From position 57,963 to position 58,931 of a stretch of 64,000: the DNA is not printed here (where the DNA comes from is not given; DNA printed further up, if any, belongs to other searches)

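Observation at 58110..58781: Chimeric gene: YgbA-type Cys/His-rich domain fused in-frame to an EcfA-like ABC ATPase with no P-loop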

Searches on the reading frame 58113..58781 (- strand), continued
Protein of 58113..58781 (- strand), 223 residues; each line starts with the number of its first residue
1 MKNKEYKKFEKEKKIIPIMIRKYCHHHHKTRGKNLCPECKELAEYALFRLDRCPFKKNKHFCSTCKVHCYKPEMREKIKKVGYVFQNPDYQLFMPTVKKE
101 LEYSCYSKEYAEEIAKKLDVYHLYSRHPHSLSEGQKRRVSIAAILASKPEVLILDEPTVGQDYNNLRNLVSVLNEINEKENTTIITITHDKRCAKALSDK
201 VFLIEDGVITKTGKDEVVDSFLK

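Call 10: find_encoding_contigs(protein=P0125, flank=8000, max_places=8)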
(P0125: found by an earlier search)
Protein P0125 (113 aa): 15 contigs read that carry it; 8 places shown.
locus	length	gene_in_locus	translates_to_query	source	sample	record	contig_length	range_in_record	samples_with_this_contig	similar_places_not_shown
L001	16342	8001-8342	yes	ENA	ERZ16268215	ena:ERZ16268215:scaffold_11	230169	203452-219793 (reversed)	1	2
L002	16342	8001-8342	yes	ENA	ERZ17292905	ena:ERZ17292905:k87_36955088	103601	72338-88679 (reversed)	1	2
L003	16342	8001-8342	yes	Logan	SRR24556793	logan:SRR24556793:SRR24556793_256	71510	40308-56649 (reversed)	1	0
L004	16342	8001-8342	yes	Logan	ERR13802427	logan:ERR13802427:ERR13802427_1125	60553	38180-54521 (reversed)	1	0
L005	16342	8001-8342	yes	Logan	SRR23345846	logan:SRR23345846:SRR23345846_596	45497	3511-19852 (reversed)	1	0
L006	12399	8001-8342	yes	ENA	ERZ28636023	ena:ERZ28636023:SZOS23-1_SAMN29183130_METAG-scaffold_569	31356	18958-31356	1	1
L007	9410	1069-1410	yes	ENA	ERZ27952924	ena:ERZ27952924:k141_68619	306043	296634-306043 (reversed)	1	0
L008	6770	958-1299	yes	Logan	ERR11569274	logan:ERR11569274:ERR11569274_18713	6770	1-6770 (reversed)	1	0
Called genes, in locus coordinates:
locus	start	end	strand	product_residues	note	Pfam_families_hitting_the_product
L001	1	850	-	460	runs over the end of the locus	PF00171:Aldedh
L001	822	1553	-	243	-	PF06912:DUF1275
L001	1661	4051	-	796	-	PF02653:BPD_transp_2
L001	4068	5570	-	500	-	PF00005:ABC_tran, PF13304:AAA_21 (faint), PF00005:ABC_tran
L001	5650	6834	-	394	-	PF13407:Peripla_BP_4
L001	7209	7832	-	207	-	PF00702:Hydrolase, PF13419:HAD_2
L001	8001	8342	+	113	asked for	PF11756:YgbA_NO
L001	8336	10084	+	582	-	PF00664:ABC_membrane, PF03215:Rad17 (weak), PF00005:ABC_tran, PF02463:SMC_N (weak)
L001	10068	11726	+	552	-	PF00664:ABC_membrane, PF00005:ABC_tran, PF02463:SMC_N (faint), PF13304:AAA_21 (faint)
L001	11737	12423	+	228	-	PF09605:Trep_Strep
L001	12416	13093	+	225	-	PF02361:CbiQ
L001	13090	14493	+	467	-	PF03193:RsgA_GTPase (faint), PF00005:ABC_tran, PF13401:AAA_22 (faint), PF13555:AAA_29 (faint), PF00005:ABC_tran, PF02463:SMC_N (weak), PF13175:AAA_15 (weak), PF13304:AAA_21 (weak), +3 more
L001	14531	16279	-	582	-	PF00664:ABC_membrane, PF00005:ABC_tran, PF13304:AAA_21 (faint)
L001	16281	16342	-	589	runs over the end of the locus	PF00664:ABC_membrane, PF00005:ABC_tran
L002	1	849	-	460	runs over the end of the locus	PF00171:Aldedh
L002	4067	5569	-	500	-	PF00005:ABC_tran, PF13304:AAA_21 (faint), PF00005:ABC_tran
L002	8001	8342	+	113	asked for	PF11756:YgbA_NO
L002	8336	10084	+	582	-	PF00664:ABC_membrane, PF03215:Rad17 (weak), PF00005:ABC_tran, PF02463:SMC_N (weak)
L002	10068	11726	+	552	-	PF00664:ABC_membrane, PF00005:ABC_tran, PF02463:SMC_N (faint), PF13304:AAA_21 (faint)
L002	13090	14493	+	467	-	PF03193:RsgA_GTPase (faint), PF00005:ABC_tran, PF13401:AAA_22 (faint), PF13555:AAA_29 (faint), PF00005:ABC_tran, PF02463:SMC_N, PF13175:AAA_15 (weak), PF13304:AAA_21 (weak), +3 more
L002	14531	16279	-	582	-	PF00664:ABC_membrane, PF00005:ABC_tran, PF13304:AAA_21 (faint)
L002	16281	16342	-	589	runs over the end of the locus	PF00664:ABC_membrane, PF00005:ABC_tran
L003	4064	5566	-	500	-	PF00005:ABC_tran, PF13304:AAA_21 (faint), PF00005:ABC_tran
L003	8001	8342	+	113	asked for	PF11756:YgbA_NO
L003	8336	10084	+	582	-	PF00664:ABC_membrane, PF00005:ABC_tran, PF02463:SMC_N (weak), PF03215:Rad17 (weak)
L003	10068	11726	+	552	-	PF00664:ABC_membrane, PF00005:ABC_tran, PF02463:SMC_N (faint), PF13304:AAA_21 (faint)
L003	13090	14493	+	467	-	PF03193:RsgA_GTPase (faint), PF00005:ABC_tran, PF13401:AAA_22 (faint), PF13555:AAA_29 (faint), PF00005:ABC_tran, PF02463:SMC_N (weak), PF13175:AAA_15 (weak), PF13304:AAA_21 (weak), +4 more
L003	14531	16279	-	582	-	PF00664:ABC_membrane, PF00005:ABC_tran, PF13304:AAA_21 (faint)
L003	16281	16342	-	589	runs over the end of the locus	PF00664:ABC_membrane, PF00005:ABC_tran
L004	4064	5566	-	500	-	PF00005:ABC_tran, PF13304:AAA_21 (faint), PF00005:ABC_tran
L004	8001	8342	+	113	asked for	PF11756:YgbA_NO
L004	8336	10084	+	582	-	PF00664:ABC_membrane, PF00005:ABC_tran, PF02463:SMC_N, PF03215:Rad17 (weak)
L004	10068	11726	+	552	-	PF00664:ABC_membrane, PF00005:ABC_tran, PF02463:SMC_N (faint), PF13304:AAA_21 (faint)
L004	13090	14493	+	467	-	PF03193:RsgA_GTPase (faint), PF00005:ABC_tran, PF13401:AAA_22 (faint), PF13555:AAA_29 (faint), PF00005:ABC_tran, PF02463:SMC_N (weak), PF13175:AAA_15 (weak), PF13304:AAA_21 (weak), +3 more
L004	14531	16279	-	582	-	PF00664:ABC_membrane, PF03193:RsgA_GTPase (faint), PF00005:ABC_tran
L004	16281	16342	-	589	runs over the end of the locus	PF00664:ABC_membrane, PF00005:ABC_tran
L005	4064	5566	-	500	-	PF00005:ABC_tran, PF13304:AAA_21 (faint), PF00005:ABC_tran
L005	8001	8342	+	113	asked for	PF11756:YgbA_NO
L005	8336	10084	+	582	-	PF00664:ABC_membrane, PF00005:ABC_tran, PF02463:SMC_N, PF03215:Rad17 (weak)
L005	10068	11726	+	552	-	PF00664:ABC_membrane, PF00005:ABC_tran, PF02463:SMC_N (faint), PF13304:AAA_21 (faint)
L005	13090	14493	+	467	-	PF03193:RsgA_GTPase (faint), PF00005:ABC_tran, PF13401:AAA_22 (faint), PF13555:AAA_29 (faint), PF00005:ABC_tran, PF02463:SMC_N (weak), PF13175:AAA_15 (weak), PF13304:AAA_21 (weak), +3 more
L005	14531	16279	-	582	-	PF00664:ABC_membrane, PF00005:ABC_tran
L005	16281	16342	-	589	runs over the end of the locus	PF00664:ABC_membrane, PF00005:ABC_tran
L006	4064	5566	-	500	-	PF00005:ABC_tran, PF13304:AAA_21 (faint), PF00005:ABC_tran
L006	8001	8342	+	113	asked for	PF11756:YgbA_NO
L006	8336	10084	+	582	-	PF00664:ABC_membrane, PF00005:ABC_tran, PF02463:SMC_N (weak), PF03215:Rad17 (weak)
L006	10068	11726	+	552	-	PF00664:ABC_membrane, PF00005:ABC_tran, PF02463:SMC_N (faint), PF13304:AAA_21 (faint)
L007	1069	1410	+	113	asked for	PF11756:YgbA_NO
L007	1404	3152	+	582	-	PF00664:ABC_membrane, PF00005:ABC_tran, PF02463:SMC_N (weak), PF03215:Rad17 (weak)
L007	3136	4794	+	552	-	PF00664:ABC_membrane, PF00005:ABC_tran, PF02463:SMC_N (faint), PF13304:AAA_21 (faint)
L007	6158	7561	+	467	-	PF03193:RsgA_GTPase (faint), PF00005:ABC_tran, PF13401:AAA_22 (faint), PF13555:AAA_29 (faint), PF00005:ABC_tran, PF02463:SMC_N (weak), PF13175:AAA_15 (weak), PF13304:AAA_21 (weak), +3 more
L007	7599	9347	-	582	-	PF00664:ABC_membrane, PF00005:ABC_tran, PF13304:AAA_21 (faint)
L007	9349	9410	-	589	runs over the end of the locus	PF00664:ABC_membrane, PF00005:ABC_tran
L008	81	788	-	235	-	PF00702:Hydrolase, PF13419:HAD_2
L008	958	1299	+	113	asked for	PF11756:YgbA_NO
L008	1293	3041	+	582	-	PF00664:ABC_membrane, PF00005:ABC_tran, PF02463:SMC_N (weak), PF03215:Rad17 (weak)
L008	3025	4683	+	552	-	PF00664:ABC_membrane, PF00005:ABC_tran, PF02463:SMC_N (faint), PF13304:AAA_21 (faint)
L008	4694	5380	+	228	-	PF09605:Trep_Strep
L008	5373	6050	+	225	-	PF02361:CbiQ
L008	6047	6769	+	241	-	?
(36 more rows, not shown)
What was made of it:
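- Eight same-species contigs (L001-L008) carry intact ygbA (113 aa) followed by five further genes between the same flanking genes, HAD on one side and the ABC 582/589 pair on the other (call 10).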

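Call 13: find_encoding_contigs(protein=P0001, flank=4000, max_places=6)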
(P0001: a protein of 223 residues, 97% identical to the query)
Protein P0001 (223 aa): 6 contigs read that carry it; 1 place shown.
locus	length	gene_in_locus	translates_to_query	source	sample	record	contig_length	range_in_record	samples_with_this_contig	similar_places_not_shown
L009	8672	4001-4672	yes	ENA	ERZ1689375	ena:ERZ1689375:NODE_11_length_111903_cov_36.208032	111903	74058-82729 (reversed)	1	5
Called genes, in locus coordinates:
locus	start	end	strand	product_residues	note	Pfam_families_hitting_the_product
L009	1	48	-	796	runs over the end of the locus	PF02653:BPD_transp_2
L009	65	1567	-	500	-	PF00005:ABC_tran, PF13304:AAA_21 (faint), PF00005:ABC_tran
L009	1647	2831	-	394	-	PF13407:Peripla_BP_4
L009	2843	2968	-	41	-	-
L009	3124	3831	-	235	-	PF00702:Hydrolase, PF13419:HAD_2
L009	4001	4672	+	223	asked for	PF11756:YgbA_NO, PF00005:ABC_tran, PF13304:AAA_21 (weak)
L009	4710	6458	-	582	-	PF00664:ABC_membrane, PF00005:ABC_tran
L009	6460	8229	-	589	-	PF00664:ABC_membrane, PF00005:ABC_tran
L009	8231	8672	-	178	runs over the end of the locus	-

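Call 14: find_encoding_contigs(protein=P0123, flank=4000, max_places=8)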
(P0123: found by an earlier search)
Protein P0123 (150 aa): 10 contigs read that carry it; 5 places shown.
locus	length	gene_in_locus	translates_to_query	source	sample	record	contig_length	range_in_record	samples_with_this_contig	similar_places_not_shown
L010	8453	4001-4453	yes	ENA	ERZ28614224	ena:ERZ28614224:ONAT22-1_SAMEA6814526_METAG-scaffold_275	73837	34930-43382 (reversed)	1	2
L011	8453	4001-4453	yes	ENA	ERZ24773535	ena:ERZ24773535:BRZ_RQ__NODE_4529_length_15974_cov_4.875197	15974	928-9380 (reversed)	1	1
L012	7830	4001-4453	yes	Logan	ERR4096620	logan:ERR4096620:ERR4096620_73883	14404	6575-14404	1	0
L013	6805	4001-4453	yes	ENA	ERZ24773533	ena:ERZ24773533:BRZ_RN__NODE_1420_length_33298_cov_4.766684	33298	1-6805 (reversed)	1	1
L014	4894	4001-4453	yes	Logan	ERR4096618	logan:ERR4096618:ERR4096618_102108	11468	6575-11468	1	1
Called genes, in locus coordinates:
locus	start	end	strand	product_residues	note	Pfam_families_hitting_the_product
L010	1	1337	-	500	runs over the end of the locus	PF00005:ABC_tran, PF13304:AAA_21 (faint), PF00005:ABC_tran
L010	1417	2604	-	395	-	PF13407:Peripla_BP_4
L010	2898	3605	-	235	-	PF00702:Hydrolase, PF13419:HAD_2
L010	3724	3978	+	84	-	PF11756:YgbA_NO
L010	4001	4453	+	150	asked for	PF00005:ABC_tran, PF13304:AAA_21 (weak)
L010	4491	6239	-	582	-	PF00664:ABC_membrane, PF00005:ABC_tran, PF13304:AAA_21 (faint)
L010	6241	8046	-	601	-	PF00664:ABC_membrane, PF00005:ABC_tran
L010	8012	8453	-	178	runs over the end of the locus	-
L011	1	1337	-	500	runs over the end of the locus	PF00005:ABC_tran, PF13304:AAA_21 (faint), PF00005:ABC_tran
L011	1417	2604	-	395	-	PF13407:Peripla_BP_4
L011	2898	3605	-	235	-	PF00702:Hydrolase, PF13419:HAD_2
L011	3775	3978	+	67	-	PF11756:YgbA_NO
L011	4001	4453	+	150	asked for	PF00005:ABC_tran, PF13304:AAA_21 (weak)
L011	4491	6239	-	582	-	PF00664:ABC_membrane, PF00005:ABC_tran, PF13304:AAA_21 (faint)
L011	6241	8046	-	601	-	PF00664:ABC_membrane, PF00005:ABC_tran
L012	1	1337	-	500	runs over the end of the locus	PF00005:ABC_tran, PF13304:AAA_21 (faint), PF00005:ABC_tran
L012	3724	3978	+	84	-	PF11756:YgbA_NO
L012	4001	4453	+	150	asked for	PF00005:ABC_tran, PF13304:AAA_21 (weak)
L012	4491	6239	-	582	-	PF00664:ABC_membrane, PF00005:ABC_tran, PF13304:AAA_21 (faint)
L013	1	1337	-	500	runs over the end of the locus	PF00005:ABC_tran, PF13304:AAA_21 (faint), PF00005:ABC_tran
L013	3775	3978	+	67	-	PF11756:YgbA_NO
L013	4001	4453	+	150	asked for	PF00005:ABC_tran, PF13304:AAA_21 (weak)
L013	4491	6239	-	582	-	PF00664:ABC_membrane, PF00005:ABC_tran, PF13304:AAA_21 (faint)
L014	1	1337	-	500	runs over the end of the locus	PF00005:ABC_tran, PF13304:AAA_21 (faint), PF00005:ABC_tran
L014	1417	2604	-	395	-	PF13407:Peripla_BP_4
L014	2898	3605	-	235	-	PF00702:Hydrolase, PF13419:HAD_2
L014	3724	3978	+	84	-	PF11756:YgbA_NO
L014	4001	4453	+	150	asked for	PF00005:ABC_tran, PF13304:AAA_21 (weak)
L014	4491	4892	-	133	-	?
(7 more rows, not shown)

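Call 17: find_related_loci(query=window:58113-58781:-, collection=genome_contigs, flank=10000)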
Query window:58113-58781:- (223 aa) in genome_contigs; peptide patterns used: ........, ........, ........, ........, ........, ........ (x = any residue, [..] = any of these).
600 stretches matched a pattern (row limit reached: there are more); 120 encode a relative of the query (tblastn E <= 1e-3); the best 80 are kept; 80 distinct loci.
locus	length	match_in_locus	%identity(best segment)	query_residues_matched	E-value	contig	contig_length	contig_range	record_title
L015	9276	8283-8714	69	79-222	6e-64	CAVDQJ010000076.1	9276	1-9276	bacterium isolate H07631-L1_cleanbin_000045 genome assembly, contig: Spades_H07631-L1_contig_5159, whole genome shotgun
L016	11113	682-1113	65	79-222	2e-59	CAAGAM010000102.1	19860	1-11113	MAG TPA_asm: Clostridia bacterium, isolate HGM11445, WGS project CAAGAM010000000 data, contig: SRS476034_12_k119_65995,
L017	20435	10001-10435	63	79-223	9e-59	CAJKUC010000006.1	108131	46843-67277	MAG TPA_asm: uncultured Catabacter sp. isolate ERR1600697-bin.3 genome assembly, contig: NODE_209_length_108131_cov_15.9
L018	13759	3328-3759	63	79-222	8e-59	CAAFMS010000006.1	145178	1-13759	MAG TPA_asm: Clostridia bacterium, isolate HGM11441, WGS project CAAFMS010000000 data, contig: SRS1596872_78_k141_44847,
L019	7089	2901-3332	64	79-222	9e-59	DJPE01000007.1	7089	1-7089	MAG TPA_asm: Christensenella sp. UBA6420 UBA6420_contig_24414, whole genome shotgun sequence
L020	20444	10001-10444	62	75-222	1e-58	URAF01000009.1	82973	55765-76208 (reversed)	uncultured Clostridiales bacterium isolate UMGS814 genome assembly, contig: NODE_86_length_82973_cov_4.729962, whole gen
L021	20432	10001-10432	62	79-222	5e-58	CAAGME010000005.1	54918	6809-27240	MAG TPA_asm: Clostridia bacterium, isolate HGM11422, WGS project CAAGME010000000 data, contig: SRS476518_87_k119_11591,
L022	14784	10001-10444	59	75-222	4e-57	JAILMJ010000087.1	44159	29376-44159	MAG: Clostridia bacterium isolate RUI251 k141_14266882_flag=1_multi=33.9873_len=44159, whole genome shotgun sequence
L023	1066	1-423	63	82-222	4e-62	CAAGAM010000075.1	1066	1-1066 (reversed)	MAG TPA_asm: Clostridia bacterium, isolate HGM11445, WGS project CAAGAM010000000 data, contig: SRS476034_12_k119_50563,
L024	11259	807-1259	62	73-223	2e-58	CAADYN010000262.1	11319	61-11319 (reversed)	MAG TPA_asm: Clostridia bacterium, isolate HGM12664, WGS project CAADYN010000000 data, contig: ERS396348_42_k79_181874,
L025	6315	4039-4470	63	79-222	4e-58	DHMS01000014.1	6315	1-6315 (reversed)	MAG TPA_asm: Christensenella sp. UBA4636 UBA4636_contig_210, whole genome shotgun sequence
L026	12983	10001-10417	62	79-217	5e-58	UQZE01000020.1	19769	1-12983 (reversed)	uncultured Clostridiales bacterium isolate UMGS775 genome assembly, contig: NODE_169_length_19769_cov_4.27762, whole gen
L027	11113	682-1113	63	79-222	4e-58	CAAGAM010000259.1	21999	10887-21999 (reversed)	MAG TPA_asm: Clostridia bacterium, isolate HGM11445, WGS project CAAGAM010000000 data, contig: SRS476034_12_k119_163902,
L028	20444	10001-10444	60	75-222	8e-58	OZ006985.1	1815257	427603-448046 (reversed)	MAG: uncultured Christensenellaceae bacterium isolate metabat2_pooled_hifiasm.1589 MAG genome assembly, chromosome: 1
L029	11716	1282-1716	62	79-223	1e-57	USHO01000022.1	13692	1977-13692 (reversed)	uncultured Clostridiales bacterium isolate UMGS1728 genome assembly, contig: NODE_2674_length_13692_cov_4.407641, whole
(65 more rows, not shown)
